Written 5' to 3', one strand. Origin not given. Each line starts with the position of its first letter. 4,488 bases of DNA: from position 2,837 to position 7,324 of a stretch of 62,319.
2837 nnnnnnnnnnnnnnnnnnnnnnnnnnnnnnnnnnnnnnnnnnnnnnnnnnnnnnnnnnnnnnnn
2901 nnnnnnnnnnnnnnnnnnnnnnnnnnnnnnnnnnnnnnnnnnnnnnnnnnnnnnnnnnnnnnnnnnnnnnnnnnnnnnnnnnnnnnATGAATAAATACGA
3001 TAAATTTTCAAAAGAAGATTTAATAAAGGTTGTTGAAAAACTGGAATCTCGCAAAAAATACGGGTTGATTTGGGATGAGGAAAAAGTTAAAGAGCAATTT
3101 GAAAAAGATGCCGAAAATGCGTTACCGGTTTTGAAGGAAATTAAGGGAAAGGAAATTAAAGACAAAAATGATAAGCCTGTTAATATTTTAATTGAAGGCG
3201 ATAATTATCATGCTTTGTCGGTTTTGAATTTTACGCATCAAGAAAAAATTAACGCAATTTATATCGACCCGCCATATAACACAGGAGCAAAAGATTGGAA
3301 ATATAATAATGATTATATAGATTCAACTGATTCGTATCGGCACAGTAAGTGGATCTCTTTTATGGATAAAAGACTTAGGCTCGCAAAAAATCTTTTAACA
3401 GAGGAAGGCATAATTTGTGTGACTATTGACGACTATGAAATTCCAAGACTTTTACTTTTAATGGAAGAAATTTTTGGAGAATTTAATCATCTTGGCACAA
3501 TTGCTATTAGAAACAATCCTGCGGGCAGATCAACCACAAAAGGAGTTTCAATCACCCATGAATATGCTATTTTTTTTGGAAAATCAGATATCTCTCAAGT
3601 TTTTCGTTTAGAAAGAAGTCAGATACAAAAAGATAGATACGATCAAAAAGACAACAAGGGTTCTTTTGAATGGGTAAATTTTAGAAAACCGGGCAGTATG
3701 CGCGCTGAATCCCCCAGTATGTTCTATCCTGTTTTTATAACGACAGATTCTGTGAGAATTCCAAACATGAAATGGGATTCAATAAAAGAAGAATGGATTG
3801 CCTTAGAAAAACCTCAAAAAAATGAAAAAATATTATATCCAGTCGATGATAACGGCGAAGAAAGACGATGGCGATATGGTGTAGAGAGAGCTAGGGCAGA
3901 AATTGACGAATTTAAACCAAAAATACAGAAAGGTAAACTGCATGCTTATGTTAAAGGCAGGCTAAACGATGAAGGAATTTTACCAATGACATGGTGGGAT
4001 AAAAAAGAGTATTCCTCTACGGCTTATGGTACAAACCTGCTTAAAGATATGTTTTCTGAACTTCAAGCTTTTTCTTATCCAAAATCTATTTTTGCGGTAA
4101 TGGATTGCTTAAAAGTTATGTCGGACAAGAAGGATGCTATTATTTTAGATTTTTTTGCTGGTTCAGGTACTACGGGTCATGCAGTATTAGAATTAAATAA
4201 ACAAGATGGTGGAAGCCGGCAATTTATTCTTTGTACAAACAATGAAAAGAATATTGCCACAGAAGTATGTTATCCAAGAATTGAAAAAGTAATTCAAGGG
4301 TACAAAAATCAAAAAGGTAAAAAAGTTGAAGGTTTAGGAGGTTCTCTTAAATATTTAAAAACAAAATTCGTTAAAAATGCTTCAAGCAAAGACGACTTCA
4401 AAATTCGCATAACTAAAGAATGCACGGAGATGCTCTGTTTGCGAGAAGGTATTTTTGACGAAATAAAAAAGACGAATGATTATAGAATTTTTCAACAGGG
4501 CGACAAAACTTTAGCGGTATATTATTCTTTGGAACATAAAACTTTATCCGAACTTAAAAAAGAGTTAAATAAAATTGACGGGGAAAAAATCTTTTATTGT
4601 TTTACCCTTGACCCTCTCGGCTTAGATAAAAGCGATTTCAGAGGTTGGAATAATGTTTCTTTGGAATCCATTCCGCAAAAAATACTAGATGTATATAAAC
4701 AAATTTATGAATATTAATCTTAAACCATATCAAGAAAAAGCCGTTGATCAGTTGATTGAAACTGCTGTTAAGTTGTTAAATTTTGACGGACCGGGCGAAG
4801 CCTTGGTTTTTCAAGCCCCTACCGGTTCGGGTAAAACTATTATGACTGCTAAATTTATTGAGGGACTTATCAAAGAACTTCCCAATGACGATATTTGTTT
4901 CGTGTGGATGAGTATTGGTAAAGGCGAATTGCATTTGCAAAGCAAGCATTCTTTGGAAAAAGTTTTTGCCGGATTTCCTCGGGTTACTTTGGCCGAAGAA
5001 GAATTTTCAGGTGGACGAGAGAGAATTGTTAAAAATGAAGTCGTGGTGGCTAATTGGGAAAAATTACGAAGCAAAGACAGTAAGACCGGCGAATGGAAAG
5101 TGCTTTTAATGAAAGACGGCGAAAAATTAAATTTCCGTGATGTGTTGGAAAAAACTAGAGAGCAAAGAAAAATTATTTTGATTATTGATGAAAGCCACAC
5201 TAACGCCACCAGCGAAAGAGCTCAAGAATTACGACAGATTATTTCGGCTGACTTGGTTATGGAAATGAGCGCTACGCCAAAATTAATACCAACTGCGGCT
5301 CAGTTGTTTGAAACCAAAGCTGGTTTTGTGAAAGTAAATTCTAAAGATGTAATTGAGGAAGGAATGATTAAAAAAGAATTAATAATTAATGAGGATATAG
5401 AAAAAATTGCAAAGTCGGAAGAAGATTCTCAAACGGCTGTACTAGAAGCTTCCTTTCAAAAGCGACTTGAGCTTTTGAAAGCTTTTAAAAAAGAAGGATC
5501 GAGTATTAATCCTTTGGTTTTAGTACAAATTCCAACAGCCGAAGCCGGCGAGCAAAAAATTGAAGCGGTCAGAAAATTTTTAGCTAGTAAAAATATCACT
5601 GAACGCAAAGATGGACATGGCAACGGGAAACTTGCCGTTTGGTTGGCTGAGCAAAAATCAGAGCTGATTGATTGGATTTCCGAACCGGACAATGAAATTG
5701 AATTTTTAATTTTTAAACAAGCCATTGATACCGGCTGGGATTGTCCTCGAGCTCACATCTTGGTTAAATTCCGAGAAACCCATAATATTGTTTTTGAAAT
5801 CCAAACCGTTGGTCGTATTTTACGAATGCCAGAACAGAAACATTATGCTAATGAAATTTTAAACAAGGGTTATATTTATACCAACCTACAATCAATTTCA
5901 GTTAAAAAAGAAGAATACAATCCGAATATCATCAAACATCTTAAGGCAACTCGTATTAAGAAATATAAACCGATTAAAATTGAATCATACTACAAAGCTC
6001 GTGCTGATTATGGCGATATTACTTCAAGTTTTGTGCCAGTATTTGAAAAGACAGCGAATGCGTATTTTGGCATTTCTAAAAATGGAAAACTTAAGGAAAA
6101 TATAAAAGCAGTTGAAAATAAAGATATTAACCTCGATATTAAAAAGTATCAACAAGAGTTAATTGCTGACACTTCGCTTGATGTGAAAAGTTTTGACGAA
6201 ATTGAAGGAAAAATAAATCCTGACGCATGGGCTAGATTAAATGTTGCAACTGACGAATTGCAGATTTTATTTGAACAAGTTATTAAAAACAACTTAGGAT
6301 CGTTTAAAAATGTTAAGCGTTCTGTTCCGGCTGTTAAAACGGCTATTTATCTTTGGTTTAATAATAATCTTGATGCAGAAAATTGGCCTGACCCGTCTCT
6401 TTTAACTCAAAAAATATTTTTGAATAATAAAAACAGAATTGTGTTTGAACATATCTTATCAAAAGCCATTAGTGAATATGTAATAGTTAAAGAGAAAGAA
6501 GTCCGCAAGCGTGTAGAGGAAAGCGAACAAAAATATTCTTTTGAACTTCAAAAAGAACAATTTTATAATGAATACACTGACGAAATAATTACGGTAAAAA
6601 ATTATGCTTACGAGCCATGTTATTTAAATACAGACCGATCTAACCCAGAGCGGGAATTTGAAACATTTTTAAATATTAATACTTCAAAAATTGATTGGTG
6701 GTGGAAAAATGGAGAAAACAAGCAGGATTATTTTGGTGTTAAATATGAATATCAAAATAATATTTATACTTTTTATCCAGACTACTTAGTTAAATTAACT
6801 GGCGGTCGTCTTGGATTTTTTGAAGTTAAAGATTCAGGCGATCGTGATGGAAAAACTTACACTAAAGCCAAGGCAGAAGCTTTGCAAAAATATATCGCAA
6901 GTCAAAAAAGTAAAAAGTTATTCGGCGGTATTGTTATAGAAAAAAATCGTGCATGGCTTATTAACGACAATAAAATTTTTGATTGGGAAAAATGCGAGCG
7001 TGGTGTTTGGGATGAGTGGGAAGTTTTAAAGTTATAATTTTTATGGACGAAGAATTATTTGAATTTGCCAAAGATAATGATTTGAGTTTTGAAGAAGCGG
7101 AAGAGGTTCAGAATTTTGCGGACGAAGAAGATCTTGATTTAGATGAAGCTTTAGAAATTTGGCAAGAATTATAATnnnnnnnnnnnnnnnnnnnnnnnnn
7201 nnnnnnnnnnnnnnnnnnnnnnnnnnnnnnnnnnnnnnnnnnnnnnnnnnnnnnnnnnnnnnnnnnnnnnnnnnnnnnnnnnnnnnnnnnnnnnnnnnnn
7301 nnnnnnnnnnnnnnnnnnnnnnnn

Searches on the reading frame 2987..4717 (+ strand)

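Call 3: search_protein_families(library=pfam, proteins=[window:2987-4717:+], max_evalue=0.1)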
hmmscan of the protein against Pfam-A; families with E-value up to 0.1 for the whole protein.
window:2987-4717:+ (576 aa): 2 families
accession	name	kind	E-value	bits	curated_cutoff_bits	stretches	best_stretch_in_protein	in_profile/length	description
PF01555.25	N6_N4_Mtase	-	1.1e-31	110.9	26.7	1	88-420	1-213/221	DNA methylase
PF03602.21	Cons_hypoth95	-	0.0018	18.4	24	0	72-101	99-127/182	Conserved hypothetical protein 95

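Call 4: search_protein_families(library=padloc, proteins=[window:2987-4717:+], max_evalue=0.1)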
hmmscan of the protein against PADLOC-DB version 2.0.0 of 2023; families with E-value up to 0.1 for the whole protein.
window:2987-4717:+ (576 aa): 33 families (the best 25 are shown)
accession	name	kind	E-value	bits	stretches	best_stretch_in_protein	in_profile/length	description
PDLC03642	MTase_III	-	1.6e-78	262.7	2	14-238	33-256/528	Type III methyltransferase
PDLC03644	MTase_III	-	4.5e-73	244.8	1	60-458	33-420/542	Type III methyltransferase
PDLC03645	MTase_III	-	4.7e-73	244.4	2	57-301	131-375/709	Type III methyltransferase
PDLC03634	MTase_III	-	4.8e-72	241.8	2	118-422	169-448/621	Type III methyltransferase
PDLC03639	MTase_III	-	7e-65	217.6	2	5-251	28-270/639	Type III methyltransferase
PDLC03641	MTase_III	-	3.2e-64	215.6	2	115-433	177-465/657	Type III methyltransferase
PDLC03640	MTase_III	-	2.3e-54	182.8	1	66-456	44-467/654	Type III methyltransferase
PDLC03636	MTase_III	-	2.7e-47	159.8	1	58-457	39-432/575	Type III methyltransferase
PDLC03646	MTase_III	-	3.3e-45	152.3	1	54-471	460-873/1057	Type III methyltransferase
PDLC03637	MTase_III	-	9.7e-43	144.6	2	10-297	70-359/513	Type III methyltransferase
PDLC03635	MTase_III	-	2.5e-39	133.6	1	38-453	197-594/708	Type III methyltransferase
PDLC03278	MTase_II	-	2.8e-31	107.3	2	75-201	8-123/390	Type II methyltransferase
PDLC03638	MTase_III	-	3.8e-30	102.9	1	54-445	369-690/816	Type III methyltransferase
PDLC03354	MTase_II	-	1.9e-22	77.8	2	65-239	60-250/425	Type II methyltransferase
PDLC03643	MTase_III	-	1e-21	75.6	2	348-422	197-270/465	Type III methyltransferase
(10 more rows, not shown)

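Call 16: search_protein_families(library=ncbifam, proteins=[window:2987-4717:+], max_evalue=0.1)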
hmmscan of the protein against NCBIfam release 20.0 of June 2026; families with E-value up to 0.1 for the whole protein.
window:2987-4717:+ (576 aa): 5 families
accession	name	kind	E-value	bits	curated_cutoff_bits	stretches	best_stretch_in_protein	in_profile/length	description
NF008572.0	PRK11524.1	equivalog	1.7e-07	30.7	292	1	65-156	14-95/294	adenine-specific DNA-methyltransferase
NF050803.1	DnaMtaseCcrMCaul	equivalog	3.7e-05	22.8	830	0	375-435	198-250/350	adenine-specific DNA-methyltransferase CcrM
TIGR00095.1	TIGR00095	equivalog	0.0059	16.3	117.5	0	83-102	120-139/194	16S rRNA (guanine(966)-N(2))-methyltransferase RsmD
NF010253.0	PRK13699.1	subfamily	0.038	13.7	244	0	381-404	162-185/226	DNA methyltransferase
NF003047.0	PRK03957.1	equivalog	0.091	13.2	101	0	6-69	26-90/100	V-type ATP synthase subunit F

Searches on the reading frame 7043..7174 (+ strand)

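Call 3: search_protein_families(library=pfam, proteins=[window:7043-7174:+], max_evalue=0.1)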
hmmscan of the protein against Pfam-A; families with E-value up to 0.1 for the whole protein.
window:7043-7174:+ (43 aa): 0 families

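Call 4: search_protein_families(library=padloc, proteins=[window:7043-7174:+], max_evalue=0.1)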
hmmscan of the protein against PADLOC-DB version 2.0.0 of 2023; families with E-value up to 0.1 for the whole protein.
window:7043-7174:+ (43 aa): 0 families

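Call 16: search_protein_families(library=ncbifam, proteins=[window:7043-7174:+], max_evalue=0.1)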
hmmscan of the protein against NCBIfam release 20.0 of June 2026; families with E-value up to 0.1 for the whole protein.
window:7043-7174:+ (43 aa): 0 families

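Call 17: search_protein_families(library=phrogs, proteins=[window:7043-7174:+], max_evalue=0.1)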
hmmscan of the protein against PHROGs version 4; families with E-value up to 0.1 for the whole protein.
window:7043-7174:+ (43 aa): 1 family
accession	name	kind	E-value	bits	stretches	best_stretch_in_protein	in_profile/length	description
phrog_6354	-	unknown function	0.066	14.3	0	4-21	21-38/74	-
